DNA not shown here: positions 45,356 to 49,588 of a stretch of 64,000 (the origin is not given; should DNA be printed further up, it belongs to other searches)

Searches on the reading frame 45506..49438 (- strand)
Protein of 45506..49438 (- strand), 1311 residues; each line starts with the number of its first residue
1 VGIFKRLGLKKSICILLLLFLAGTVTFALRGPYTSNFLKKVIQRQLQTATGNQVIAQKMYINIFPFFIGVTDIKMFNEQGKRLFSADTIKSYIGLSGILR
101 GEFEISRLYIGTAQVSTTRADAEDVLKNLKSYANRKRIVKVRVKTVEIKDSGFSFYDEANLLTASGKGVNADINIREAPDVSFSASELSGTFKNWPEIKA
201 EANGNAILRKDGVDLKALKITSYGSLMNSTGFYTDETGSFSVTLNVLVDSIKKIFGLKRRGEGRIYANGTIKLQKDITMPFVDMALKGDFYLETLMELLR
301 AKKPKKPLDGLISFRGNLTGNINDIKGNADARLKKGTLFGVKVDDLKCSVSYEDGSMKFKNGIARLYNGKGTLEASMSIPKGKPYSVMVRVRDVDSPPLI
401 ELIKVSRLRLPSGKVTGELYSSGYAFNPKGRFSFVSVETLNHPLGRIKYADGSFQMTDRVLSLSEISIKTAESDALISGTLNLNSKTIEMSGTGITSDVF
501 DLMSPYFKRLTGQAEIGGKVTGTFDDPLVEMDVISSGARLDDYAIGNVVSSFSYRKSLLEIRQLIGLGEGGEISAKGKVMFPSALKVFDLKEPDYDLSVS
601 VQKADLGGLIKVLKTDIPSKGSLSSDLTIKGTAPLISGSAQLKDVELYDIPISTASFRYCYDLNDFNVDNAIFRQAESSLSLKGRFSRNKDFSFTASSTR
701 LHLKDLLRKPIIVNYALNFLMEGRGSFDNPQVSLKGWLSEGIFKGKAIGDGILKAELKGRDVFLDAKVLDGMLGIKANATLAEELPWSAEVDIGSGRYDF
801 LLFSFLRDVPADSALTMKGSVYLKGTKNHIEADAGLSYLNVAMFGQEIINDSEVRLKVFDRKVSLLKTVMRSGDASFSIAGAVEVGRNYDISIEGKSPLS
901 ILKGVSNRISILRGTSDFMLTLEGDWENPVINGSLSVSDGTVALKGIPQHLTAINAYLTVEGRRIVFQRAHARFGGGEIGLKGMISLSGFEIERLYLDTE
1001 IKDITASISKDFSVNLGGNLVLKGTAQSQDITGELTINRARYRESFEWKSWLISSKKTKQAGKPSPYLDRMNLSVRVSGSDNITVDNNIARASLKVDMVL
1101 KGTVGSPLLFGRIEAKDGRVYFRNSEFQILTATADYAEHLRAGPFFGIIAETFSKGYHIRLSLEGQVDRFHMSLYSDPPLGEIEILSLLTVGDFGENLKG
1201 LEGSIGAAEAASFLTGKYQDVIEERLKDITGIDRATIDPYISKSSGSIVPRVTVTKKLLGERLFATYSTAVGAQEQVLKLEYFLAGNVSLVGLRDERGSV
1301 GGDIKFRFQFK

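Call 63: search_protein_families(library=pfam, proteins=[window:45506-49438:-], max_evalue=0.0001)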
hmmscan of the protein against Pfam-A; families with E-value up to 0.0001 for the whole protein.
window:45506-49438:- (1311 aa): 3 families
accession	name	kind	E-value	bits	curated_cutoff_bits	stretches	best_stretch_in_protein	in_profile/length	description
PF04357.19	TamB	-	7.8e-40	137.7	22.4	1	971-1310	4-381/381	TamB, inner membrane protein subunit of TAM complex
PF05359.17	DUF748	-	3.3e-09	35.8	50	1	9-249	14-257/1037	Domain of Unknown Function (DUF748)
PF13116.12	YhdP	-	3.5e-05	22.3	46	0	11-162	12-160/1224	YhdP protein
